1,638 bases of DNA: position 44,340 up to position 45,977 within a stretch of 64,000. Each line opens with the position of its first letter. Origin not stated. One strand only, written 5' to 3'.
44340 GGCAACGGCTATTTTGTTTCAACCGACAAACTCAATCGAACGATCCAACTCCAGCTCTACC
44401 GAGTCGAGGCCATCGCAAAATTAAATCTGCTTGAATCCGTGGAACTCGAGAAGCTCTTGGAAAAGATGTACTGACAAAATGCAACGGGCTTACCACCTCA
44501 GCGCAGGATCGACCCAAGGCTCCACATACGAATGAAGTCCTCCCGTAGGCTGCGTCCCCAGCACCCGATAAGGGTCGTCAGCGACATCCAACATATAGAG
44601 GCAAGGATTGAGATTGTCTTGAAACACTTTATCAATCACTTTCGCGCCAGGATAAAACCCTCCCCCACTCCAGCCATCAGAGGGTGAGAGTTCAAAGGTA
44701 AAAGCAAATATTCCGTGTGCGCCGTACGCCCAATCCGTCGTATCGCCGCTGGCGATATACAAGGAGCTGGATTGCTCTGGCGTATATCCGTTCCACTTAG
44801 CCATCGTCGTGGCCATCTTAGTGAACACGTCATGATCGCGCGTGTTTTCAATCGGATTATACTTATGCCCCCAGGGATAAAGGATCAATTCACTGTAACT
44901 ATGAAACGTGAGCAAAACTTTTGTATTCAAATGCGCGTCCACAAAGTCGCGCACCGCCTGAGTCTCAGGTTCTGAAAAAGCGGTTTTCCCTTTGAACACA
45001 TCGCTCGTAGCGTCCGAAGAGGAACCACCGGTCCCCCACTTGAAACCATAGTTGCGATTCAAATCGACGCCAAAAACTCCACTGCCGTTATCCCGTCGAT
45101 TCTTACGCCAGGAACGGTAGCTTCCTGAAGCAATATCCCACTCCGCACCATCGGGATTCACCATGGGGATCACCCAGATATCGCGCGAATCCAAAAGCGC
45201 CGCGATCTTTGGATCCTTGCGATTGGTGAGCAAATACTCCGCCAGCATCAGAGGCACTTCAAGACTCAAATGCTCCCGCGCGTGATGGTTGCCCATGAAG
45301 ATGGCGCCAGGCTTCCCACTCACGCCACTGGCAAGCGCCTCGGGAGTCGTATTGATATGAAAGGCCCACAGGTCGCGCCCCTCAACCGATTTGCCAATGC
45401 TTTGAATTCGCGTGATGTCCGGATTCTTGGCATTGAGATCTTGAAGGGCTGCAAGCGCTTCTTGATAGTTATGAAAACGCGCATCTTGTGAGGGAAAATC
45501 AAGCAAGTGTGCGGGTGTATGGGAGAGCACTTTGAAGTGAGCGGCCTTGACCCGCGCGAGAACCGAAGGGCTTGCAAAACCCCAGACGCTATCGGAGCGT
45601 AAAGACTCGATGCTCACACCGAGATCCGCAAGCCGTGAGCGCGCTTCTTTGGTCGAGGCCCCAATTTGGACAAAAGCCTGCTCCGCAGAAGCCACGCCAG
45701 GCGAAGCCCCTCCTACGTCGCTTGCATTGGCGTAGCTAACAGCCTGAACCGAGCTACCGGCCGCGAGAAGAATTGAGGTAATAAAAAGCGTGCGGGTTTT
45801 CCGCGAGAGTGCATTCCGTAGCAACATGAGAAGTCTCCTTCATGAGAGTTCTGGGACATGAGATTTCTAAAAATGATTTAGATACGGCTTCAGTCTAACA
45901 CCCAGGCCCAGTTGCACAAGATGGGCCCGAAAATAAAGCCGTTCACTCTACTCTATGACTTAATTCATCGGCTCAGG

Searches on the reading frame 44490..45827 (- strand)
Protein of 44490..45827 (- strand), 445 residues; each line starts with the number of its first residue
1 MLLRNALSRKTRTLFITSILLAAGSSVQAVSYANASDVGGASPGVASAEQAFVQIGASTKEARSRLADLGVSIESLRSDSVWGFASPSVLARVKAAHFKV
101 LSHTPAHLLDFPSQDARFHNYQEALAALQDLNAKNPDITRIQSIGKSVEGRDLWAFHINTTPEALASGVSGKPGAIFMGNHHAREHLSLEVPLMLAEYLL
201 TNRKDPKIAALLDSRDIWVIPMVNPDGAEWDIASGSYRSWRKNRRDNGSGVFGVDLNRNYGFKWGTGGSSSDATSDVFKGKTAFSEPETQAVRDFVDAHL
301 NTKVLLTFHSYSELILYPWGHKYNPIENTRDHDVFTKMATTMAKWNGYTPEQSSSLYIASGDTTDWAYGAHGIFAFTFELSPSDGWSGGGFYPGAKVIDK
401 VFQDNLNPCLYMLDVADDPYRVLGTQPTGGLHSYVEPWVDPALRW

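Call 75: search_protein_families(library=pfam, max_evalue=1e-8, proteins=[window:44490-45827:-])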
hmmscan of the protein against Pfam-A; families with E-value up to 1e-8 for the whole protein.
window:44490-45827:- (445 aa): 1 family
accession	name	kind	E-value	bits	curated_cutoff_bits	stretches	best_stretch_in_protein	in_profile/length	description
PF00246.29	Peptidase_M14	-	2.9e-73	247.4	21.6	1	126-406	3-284/286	Zinc carboxypeptidase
